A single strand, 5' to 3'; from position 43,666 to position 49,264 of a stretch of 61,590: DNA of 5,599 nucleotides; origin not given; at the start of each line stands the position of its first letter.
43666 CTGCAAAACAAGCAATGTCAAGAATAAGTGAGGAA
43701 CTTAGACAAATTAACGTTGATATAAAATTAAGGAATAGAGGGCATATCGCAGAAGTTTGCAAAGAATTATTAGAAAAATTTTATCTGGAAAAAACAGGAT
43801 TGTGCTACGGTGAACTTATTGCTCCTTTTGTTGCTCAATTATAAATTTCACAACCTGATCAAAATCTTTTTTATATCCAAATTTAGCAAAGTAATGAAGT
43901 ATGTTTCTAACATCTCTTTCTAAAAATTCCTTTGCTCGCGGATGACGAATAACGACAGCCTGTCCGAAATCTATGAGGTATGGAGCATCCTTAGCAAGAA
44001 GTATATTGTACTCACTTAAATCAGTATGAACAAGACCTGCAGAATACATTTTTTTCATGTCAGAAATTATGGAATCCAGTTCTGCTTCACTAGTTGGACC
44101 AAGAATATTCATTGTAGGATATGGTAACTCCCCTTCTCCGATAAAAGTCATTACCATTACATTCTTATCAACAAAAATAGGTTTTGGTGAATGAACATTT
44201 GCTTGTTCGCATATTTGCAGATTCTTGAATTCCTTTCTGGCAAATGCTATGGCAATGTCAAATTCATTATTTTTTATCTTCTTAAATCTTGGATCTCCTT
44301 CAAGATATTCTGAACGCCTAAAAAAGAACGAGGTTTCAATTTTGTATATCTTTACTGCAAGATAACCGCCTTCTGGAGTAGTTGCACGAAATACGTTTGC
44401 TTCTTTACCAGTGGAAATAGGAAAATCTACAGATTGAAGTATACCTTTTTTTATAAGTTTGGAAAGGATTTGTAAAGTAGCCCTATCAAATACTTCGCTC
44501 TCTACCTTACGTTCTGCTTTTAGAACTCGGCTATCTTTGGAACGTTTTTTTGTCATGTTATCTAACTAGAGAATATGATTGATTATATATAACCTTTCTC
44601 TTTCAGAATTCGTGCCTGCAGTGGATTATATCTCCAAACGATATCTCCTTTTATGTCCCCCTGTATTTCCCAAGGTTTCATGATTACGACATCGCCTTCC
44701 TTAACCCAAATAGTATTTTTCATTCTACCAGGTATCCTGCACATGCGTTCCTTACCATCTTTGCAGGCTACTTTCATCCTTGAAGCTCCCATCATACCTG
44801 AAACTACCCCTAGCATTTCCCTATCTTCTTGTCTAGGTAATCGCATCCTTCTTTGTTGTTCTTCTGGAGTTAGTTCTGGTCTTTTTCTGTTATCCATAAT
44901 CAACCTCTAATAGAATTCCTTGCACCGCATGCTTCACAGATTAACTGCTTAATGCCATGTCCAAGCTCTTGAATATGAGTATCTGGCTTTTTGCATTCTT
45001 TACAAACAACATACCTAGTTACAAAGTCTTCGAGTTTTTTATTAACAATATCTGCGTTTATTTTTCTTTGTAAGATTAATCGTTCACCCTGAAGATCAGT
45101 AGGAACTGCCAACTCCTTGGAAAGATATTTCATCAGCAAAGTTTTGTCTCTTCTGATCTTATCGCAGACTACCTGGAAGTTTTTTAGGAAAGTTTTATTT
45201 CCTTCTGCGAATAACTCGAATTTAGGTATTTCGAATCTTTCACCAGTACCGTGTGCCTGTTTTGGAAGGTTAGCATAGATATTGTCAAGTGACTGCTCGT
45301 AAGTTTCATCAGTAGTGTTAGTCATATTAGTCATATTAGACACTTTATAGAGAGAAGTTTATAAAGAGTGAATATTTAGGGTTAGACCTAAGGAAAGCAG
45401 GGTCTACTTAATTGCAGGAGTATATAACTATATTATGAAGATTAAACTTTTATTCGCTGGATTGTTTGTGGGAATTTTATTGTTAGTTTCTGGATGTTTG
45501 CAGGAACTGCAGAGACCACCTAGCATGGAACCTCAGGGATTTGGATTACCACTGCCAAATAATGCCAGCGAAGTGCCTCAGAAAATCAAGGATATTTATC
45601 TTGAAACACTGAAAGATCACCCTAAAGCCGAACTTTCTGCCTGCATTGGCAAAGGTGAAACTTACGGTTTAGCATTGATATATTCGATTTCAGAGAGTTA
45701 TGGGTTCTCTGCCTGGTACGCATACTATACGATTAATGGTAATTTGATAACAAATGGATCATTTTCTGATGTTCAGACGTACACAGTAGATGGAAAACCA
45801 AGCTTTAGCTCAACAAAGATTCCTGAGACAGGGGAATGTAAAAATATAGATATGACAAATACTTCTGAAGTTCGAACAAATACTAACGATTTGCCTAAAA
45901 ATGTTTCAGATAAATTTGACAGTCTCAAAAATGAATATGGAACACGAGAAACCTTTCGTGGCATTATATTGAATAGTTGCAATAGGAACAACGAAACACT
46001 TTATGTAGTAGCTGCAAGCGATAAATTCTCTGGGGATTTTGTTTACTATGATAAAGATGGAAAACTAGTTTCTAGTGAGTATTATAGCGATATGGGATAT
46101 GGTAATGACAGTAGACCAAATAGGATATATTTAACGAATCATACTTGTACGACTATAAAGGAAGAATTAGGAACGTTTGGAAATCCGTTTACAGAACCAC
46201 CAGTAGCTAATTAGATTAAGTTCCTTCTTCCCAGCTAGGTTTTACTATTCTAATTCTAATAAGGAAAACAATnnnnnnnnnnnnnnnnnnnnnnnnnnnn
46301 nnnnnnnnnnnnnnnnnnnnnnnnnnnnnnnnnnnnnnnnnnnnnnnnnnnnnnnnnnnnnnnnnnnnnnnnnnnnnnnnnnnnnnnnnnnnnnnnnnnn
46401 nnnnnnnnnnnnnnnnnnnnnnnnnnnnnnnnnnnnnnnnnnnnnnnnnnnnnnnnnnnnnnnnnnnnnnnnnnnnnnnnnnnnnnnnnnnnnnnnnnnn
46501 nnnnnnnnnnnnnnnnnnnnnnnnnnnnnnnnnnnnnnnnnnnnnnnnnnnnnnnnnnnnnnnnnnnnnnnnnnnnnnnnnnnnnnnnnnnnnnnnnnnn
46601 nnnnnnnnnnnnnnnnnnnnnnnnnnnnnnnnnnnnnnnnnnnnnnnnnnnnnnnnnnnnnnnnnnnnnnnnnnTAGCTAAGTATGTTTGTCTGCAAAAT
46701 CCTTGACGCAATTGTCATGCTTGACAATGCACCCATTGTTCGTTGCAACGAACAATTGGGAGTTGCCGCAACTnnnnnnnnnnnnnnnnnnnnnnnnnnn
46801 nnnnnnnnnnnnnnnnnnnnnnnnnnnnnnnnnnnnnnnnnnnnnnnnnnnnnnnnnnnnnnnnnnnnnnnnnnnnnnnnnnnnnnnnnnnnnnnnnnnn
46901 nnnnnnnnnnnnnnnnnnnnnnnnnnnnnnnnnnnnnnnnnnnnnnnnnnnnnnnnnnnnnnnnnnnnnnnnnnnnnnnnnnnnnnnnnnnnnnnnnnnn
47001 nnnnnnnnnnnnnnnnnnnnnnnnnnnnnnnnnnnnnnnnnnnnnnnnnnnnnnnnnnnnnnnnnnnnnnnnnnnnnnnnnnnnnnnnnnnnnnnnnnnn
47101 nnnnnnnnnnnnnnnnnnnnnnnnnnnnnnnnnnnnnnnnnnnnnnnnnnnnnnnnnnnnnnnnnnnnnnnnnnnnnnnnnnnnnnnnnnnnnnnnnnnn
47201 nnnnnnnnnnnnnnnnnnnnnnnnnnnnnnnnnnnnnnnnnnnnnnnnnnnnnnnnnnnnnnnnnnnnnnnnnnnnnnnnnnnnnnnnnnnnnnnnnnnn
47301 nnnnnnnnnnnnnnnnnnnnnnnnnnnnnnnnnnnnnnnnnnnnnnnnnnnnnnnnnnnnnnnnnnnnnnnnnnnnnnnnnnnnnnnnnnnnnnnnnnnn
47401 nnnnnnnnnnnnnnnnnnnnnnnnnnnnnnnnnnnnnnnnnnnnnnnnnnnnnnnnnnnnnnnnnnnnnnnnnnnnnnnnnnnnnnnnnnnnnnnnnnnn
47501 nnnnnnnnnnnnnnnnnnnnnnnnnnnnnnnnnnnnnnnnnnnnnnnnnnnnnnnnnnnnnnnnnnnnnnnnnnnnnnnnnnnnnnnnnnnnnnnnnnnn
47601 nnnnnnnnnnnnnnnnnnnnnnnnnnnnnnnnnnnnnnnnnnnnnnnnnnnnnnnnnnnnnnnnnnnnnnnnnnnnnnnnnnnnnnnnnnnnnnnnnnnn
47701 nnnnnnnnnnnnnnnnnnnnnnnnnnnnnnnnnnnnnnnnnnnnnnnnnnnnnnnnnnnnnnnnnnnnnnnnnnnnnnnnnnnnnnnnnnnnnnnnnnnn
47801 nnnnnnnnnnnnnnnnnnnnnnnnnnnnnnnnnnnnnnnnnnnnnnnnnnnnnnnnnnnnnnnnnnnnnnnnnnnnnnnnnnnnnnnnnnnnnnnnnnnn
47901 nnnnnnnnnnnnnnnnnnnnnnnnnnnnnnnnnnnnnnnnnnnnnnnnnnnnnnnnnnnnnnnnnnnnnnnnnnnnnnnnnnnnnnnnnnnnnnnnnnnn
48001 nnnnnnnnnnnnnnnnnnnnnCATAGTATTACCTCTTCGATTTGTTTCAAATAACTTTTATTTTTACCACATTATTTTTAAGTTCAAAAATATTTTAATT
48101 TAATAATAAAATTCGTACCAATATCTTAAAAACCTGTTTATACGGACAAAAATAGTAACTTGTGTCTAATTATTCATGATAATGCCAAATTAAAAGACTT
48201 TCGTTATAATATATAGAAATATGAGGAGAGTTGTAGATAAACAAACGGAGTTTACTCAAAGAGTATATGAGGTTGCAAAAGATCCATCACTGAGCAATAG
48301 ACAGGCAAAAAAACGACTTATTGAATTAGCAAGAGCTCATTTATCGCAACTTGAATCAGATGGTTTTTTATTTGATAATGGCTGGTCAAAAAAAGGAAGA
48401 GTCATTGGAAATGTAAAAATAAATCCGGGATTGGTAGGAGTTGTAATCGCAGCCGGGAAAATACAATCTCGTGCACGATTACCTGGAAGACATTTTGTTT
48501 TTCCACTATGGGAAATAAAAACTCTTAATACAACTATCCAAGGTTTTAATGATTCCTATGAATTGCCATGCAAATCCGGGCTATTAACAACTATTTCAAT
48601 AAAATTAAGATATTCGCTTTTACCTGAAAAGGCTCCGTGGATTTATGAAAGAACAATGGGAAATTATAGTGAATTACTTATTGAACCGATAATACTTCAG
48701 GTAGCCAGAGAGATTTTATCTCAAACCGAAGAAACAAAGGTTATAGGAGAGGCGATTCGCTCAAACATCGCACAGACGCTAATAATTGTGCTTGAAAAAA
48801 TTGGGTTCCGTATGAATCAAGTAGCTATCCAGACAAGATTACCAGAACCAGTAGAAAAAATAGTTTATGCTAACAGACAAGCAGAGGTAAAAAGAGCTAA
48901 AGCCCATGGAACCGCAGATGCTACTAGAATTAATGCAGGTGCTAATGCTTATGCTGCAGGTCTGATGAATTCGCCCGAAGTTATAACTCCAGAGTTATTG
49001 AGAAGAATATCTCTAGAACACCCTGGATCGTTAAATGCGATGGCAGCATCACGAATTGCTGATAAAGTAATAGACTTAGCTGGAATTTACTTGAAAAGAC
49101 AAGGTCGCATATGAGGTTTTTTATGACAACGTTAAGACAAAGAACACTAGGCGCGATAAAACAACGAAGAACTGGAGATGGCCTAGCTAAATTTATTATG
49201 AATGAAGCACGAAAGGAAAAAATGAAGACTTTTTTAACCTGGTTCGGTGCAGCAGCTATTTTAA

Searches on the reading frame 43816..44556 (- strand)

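Call 35: search_protein_families(library=pfam, proteins=[window:43816-44556:-], max_evalue=0.0001)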
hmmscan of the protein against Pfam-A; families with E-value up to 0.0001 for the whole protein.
window:43816-44556:- (246 aa): 2 families
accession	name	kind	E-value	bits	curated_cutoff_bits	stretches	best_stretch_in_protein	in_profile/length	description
PF01163.29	RIO1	-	5.6e-53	179.8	22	1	54-233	1-185/187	RIO domain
PF00069.31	Pkinase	-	6.3e-06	26.2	31.7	1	104-207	43-152/263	Protein kinase domain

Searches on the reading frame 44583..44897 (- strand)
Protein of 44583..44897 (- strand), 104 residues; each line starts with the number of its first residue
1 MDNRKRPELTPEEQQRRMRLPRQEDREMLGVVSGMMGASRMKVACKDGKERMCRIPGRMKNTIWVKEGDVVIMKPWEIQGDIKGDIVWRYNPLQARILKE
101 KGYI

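Call 35: search_protein_families(library=pfam, proteins=[window:44583-44897:-], max_evalue=0.0001)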
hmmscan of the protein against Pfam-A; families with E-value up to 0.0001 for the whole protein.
window:44583-44897:- (104 aa): 1 family
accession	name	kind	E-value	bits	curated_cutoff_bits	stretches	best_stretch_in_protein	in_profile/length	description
PF01176.25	eIF-1a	-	2.1e-22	79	30.2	1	27-89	2-64/64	Translation initiation factor 1A / IF-1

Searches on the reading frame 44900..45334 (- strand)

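Call 35: search_protein_families(library=pfam, proteins=[window:44900-45334:-], max_evalue=0.0001)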
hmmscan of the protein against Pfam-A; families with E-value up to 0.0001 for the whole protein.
window:44900-45334:- (144 aa): 1 family
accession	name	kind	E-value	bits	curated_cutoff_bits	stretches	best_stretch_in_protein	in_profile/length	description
PF01873.23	eIF-5_eIF-2B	-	1e-31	109.7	27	1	27-139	4-117/117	Domain found in IF2B/IF5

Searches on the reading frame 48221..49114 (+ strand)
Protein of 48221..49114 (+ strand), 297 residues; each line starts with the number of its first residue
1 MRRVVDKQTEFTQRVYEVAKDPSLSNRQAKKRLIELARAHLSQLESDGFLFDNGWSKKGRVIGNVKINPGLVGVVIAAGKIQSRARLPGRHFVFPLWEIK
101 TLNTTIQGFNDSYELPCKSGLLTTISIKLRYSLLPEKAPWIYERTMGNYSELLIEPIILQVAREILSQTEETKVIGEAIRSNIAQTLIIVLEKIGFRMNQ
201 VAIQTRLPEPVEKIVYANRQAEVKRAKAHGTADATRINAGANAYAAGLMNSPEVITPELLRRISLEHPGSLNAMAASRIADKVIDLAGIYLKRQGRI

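Call 36: search_protein_families(library=pfam, proteins=[window:48221-49114:+], max_evalue=0.0001)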
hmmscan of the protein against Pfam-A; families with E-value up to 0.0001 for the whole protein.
window:48221-49114:+ (297 aa): 1 family
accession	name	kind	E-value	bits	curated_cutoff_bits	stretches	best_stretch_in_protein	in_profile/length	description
PF01145.31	Band_7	-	3.1e-14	53.8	23.6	1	66-229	2-169/176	SPFH domain / Band 7 family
